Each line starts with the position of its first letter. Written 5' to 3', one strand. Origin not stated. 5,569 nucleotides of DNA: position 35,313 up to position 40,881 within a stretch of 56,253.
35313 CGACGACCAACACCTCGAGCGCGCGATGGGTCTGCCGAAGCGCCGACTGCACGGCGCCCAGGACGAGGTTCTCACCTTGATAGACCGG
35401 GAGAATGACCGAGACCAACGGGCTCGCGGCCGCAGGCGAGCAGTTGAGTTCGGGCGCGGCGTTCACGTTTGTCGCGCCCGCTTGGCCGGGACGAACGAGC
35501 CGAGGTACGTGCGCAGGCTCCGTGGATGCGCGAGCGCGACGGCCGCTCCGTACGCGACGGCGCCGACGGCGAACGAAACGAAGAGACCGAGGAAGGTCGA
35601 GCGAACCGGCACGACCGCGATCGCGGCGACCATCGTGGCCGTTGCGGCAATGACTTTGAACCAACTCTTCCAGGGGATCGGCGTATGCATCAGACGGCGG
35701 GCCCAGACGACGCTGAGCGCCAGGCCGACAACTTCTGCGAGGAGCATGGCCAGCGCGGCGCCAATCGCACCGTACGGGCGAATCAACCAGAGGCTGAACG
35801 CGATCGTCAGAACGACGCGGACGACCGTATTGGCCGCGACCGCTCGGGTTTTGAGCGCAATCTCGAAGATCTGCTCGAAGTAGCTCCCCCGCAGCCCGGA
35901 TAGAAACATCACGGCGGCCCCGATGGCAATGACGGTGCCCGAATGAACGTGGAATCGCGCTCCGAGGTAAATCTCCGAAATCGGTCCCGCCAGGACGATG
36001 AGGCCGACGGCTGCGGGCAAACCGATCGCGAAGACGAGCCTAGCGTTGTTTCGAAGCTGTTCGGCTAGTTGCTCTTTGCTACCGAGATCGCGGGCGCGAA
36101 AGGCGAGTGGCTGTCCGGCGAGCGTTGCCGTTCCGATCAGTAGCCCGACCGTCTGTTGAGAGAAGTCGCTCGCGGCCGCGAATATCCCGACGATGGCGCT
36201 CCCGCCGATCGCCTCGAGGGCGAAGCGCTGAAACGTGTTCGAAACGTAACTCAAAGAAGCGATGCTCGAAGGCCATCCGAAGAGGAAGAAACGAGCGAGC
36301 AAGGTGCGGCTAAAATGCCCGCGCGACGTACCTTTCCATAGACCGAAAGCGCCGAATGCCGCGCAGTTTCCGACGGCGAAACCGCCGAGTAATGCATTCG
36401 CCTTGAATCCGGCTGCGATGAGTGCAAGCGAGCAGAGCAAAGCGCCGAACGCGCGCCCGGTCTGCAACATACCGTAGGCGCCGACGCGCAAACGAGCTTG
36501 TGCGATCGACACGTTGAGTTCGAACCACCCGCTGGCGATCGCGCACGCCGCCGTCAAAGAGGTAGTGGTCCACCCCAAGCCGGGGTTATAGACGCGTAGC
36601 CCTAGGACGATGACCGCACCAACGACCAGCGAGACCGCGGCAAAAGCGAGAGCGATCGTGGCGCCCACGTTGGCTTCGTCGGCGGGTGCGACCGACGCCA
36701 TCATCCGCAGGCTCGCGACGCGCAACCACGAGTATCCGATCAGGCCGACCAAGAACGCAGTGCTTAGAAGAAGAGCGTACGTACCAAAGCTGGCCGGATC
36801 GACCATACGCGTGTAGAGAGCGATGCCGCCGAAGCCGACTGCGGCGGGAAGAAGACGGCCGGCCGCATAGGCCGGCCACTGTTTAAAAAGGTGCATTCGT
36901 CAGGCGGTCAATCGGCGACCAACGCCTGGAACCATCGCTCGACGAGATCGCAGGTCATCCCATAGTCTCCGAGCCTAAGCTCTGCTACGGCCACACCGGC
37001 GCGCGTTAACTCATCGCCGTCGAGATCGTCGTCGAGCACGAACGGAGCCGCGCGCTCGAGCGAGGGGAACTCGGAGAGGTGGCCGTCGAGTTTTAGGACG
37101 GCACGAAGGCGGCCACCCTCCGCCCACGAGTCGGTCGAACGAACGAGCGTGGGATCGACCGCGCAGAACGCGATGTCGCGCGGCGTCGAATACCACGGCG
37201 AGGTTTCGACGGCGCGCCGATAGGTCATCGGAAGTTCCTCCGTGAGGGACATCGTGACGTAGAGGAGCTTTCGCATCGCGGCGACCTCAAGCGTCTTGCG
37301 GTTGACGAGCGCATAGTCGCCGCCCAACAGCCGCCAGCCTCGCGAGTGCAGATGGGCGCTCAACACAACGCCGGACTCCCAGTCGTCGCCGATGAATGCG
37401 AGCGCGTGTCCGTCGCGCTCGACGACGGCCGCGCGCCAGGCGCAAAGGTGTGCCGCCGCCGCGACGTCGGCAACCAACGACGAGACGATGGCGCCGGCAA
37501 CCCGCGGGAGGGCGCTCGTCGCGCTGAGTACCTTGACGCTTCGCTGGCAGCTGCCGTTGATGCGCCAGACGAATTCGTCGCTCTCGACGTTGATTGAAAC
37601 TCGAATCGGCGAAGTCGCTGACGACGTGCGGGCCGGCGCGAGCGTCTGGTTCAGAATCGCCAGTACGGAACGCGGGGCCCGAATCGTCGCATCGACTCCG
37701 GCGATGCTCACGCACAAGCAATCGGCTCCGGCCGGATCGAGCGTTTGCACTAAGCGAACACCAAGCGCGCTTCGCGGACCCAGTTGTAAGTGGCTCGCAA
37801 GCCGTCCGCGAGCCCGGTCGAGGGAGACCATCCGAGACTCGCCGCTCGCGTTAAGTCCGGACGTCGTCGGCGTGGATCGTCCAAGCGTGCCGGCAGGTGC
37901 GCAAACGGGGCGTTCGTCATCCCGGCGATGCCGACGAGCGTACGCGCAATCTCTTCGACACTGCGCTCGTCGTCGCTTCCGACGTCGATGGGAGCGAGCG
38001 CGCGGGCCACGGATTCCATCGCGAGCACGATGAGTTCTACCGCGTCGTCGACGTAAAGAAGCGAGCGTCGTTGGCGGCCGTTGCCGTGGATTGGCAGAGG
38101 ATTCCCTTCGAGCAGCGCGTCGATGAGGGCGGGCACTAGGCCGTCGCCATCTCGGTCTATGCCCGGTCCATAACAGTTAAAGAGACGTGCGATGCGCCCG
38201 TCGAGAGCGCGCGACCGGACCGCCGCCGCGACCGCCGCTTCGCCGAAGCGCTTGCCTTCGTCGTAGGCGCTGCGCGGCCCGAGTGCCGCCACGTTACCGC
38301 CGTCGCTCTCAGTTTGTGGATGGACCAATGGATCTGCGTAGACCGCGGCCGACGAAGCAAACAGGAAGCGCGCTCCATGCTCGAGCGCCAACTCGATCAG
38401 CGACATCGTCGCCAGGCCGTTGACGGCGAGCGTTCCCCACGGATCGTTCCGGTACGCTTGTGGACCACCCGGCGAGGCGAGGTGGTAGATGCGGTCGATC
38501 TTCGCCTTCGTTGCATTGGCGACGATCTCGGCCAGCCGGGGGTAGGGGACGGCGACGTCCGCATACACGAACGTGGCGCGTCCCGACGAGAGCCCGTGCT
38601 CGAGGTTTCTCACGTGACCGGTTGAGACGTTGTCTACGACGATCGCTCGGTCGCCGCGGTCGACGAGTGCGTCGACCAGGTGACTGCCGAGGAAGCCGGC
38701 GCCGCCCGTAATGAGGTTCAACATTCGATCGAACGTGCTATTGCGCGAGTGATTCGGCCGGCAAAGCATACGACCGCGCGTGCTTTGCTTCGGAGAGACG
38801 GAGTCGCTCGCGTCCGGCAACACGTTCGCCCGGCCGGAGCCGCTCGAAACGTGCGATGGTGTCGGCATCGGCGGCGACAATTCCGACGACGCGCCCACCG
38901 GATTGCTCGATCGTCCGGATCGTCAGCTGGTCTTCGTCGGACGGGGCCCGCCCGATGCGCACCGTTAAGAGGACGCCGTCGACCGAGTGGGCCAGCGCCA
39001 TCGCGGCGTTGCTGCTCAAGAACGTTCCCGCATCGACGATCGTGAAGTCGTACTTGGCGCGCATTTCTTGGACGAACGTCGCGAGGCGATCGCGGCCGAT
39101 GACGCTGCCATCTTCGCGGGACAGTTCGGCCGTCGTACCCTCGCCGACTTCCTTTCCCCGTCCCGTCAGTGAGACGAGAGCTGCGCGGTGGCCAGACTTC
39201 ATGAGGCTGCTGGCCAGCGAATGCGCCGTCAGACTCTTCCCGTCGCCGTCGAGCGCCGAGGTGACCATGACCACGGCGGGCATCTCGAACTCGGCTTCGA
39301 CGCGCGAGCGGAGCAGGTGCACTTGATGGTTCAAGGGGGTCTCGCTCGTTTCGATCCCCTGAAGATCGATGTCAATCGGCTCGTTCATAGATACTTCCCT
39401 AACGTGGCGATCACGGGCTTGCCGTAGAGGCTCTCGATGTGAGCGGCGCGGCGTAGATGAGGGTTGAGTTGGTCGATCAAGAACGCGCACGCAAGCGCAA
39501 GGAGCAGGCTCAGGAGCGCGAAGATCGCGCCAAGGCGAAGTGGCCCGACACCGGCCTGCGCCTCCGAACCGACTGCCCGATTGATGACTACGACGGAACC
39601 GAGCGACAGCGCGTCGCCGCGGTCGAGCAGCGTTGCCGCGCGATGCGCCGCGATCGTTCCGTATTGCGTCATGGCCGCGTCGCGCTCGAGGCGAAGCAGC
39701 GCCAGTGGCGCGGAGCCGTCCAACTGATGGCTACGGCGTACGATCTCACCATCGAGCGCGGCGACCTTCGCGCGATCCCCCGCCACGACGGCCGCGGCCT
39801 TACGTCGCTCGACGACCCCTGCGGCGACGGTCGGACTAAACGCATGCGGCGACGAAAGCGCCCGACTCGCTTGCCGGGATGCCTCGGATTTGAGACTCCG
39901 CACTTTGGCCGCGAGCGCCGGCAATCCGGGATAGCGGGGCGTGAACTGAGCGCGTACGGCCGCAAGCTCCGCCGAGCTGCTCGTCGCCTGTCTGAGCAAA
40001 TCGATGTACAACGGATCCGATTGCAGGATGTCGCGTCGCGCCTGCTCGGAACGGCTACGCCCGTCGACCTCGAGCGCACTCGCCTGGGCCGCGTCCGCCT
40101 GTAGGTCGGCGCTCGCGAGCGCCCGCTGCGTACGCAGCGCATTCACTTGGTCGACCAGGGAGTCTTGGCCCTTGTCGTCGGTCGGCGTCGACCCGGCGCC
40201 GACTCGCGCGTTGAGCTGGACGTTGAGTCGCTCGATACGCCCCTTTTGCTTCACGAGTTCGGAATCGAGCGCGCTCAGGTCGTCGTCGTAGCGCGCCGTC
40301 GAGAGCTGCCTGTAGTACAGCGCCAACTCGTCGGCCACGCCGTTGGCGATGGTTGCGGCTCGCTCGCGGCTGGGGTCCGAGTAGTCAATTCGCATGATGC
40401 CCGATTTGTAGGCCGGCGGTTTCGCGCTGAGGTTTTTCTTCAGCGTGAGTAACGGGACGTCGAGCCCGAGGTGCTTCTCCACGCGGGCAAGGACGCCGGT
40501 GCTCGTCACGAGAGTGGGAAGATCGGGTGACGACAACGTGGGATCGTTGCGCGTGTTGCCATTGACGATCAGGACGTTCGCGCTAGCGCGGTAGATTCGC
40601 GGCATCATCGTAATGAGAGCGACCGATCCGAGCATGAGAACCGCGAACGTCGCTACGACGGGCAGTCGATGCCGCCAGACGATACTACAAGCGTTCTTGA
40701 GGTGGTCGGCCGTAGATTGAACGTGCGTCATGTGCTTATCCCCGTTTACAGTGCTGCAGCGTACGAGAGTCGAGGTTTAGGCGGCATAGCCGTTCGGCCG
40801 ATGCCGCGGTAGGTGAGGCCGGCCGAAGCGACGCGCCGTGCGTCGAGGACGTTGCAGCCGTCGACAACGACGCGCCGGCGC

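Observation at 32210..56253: Assembly line and Wzx/Wzy polysaccharide machinery form one 24-kb co-directional block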

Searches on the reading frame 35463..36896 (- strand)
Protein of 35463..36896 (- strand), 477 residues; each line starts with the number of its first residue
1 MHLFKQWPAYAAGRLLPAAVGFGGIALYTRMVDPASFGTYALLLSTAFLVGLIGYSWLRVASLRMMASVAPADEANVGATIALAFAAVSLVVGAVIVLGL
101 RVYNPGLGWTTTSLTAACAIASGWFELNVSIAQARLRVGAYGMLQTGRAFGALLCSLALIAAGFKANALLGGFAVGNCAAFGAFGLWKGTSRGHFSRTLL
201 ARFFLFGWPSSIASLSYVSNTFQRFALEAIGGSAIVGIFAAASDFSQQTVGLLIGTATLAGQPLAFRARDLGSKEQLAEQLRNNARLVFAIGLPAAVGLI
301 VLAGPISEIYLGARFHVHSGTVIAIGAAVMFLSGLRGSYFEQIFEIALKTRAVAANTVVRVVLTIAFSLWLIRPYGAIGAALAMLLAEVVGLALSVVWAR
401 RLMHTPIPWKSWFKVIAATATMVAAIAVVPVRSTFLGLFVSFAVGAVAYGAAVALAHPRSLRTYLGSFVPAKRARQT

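Call 5: search_protein_families(library=pfam, proteins=[window:35463-36896:-])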
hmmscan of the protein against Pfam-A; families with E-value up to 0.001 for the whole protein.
window:35463-36896:- (477 aa): 2 families
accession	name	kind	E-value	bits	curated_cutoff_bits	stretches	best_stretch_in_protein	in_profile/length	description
PF01943.22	Polysacc_synt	-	7.7e-09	35.8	28.2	2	5-263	3-268/274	Polysaccharide biosynthesis protein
PF03023.19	MurJ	-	1.9e-05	23.9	27.4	1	268-440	264-441/451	Lipid II flippase MurJ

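Call 23: search_protein_families(library=ncbifam, proteins=[window:35463-36896:-], max_evalue=0.01)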
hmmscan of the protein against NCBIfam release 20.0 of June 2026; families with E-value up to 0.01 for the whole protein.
window:35463-36896:- (477 aa): 2 families
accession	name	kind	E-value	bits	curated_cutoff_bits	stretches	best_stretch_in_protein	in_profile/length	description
NF050818.1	PolSacchBiosHfsF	equivalog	6.3e-40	137.6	700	1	18-462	17-466/468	polysaccharide biosynthesis protein HfsF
TIGR01695.1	murJ_mviN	equivalog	1.8e-06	26.9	235.55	1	267-454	290-494/506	murein biosynthesis integral membrane protein MurJ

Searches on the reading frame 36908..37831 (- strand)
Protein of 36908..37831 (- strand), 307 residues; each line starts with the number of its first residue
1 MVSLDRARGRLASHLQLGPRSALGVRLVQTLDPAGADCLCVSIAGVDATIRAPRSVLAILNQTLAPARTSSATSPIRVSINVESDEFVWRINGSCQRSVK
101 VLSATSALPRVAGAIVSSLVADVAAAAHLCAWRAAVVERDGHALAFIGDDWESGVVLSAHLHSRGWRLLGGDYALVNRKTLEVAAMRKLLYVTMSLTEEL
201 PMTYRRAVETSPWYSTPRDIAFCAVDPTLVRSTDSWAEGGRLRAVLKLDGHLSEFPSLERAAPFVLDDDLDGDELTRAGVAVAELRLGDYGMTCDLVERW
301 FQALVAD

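Call 5: search_protein_families(library=pfam, proteins=[window:36908-37831:-])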
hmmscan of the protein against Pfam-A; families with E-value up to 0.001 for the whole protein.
window:36908-37831:- (307 aa): 0 families

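Call 23: search_protein_families(library=ncbifam, proteins=[window:36908-37750:-], max_evalue=0.01)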
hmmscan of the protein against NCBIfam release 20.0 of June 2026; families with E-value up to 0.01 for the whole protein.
window:36908-37750:- (280 aa): 1 family
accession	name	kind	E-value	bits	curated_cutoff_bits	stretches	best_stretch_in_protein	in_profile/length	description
TIGR04352.1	HprK_rel_A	equivalog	4.5e-06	26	200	1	100-162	94-156/280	HprK-related kinase A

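Call 53: search_protein_families(library=pfam, proteins=[window:36908-37750:-], max_evalue=1)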
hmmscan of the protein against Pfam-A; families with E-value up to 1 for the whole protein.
window:36908-37750:- (280 aa): 0 families

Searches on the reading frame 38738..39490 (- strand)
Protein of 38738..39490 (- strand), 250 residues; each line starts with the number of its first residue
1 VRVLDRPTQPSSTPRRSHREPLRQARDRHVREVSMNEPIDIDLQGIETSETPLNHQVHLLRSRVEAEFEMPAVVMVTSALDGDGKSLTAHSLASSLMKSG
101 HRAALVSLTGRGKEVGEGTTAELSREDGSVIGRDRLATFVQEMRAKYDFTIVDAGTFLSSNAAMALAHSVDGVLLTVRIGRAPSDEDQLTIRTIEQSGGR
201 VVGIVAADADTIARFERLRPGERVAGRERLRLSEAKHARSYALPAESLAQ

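Call 5: search_protein_families(library=pfam, proteins=[window:38738-39490:-])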
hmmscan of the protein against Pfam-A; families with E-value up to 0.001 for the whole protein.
window:38738-39490:- (250 aa): 1 family
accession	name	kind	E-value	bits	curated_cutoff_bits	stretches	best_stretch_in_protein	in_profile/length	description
PF13614.12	AAA_31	-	0.00074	19.9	27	0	133-178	104-148/177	AAA domain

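Call 23: search_protein_families(library=ncbifam, proteins=[window:38738-39388:-], max_evalue=0.01)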
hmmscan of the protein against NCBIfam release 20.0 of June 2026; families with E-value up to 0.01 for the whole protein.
window:38738-39388:- (216 aa): 9 families
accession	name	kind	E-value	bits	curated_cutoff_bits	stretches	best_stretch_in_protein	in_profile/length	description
TIGR03018.1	pepcterm_TyrKin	hypoth_equivalog_domain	4e-12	45.9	230.65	2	97-163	131-199/207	XrtA-associated tyrosine autokinase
TIGR01007.1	eps_fam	subfamily_domain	3e-10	40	108.05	1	95-176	110-191/204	polysaccharide biosynthesis tyrosine autokinase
TIGR01005.1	eps_transp_fam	subfamily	3.1e-10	38.9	411.7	1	101-179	644-724/754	exopolysaccharide transport protein family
NF007350.0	PRK09841.1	equivalog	1.2e-06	27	1248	1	95-173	623-701/726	tyrosine-protein kinase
NF041546.1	ParA_partition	equivalog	3e-05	23.7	180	1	47-144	9-107/203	ParA family partition ATPase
TIGR03029.1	EpsG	equivalog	6.1e-05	22.3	313.8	1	96-173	196-273/274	chain length determinant protein tyrosine kinase EpsG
TIGR01968.1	minD_bact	equivalog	0.00018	21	212.9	0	39-73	3-37/261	septum site-determining protein MinD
TIGR01969.1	minD_arch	subfamily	0.0014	17.9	201.75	0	95-171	91-166/251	cell division ATPase MinD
NF008568.0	PRK11519.1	equivalog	0.0041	15.3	1068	0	99-171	622-694/720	tyrosine-protein kinase Wzc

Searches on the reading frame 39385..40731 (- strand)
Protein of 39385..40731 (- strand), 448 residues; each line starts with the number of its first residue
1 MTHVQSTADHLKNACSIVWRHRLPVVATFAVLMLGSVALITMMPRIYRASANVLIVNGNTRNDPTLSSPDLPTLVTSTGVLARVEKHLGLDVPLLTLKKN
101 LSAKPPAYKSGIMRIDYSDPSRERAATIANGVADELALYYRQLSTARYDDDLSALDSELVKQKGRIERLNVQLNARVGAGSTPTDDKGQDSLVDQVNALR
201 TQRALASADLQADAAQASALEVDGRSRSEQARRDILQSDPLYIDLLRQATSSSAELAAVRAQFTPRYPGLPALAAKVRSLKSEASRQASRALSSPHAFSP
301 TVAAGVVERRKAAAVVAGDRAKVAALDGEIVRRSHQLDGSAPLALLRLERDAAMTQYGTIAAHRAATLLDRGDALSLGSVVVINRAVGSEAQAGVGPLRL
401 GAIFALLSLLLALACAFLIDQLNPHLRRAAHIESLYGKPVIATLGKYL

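Call 5: search_protein_families(library=pfam, proteins=[window:39385-40731:-])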
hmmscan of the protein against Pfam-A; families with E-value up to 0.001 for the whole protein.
window:39385-40731:- (448 aa): 0 families

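Call 23: search_protein_families(library=ncbifam, proteins=[window:39385-40731:-], max_evalue=0.01)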
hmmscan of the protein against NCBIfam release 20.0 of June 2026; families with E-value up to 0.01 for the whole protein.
window:39385-40731:- (448 aa): 4 families
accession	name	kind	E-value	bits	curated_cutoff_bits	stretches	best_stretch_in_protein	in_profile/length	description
TIGR03007.1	pepcterm_ChnLen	equivalog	4.9e-12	44.8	278.85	2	249-444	256-460/498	XrtA system polysaccharide chain length determinant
TIGR03017.1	EpsF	equivalog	1.9e-10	40.1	422.75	1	97-444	119-443/444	chain length determinant protein EpsF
TIGR01006.1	polys_exp_MPA1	subfamily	0.00014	21.4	296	1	16-134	15-142/226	CspC family polysaccharide chain length determinant protein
NF001421.0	PRK00295.1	equivalog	0.0035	17.6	95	1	146-175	15-44/68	hypothetical protein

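Call 53: search_protein_families(library=pfam, proteins=[window:39385-40731:-], max_evalue=1)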
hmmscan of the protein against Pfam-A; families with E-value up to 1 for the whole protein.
window:39385-40731:- (448 aa): 2 families
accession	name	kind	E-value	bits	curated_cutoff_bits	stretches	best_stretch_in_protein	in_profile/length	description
PF02706.20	Wzz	-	0.0047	17.6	25.5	1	13-71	7-64/91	Chain length determinant protein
PF17494.7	DUF5429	-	0.0082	16.6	27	0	168-208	21-60/76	Family of unknown function (DUF5429)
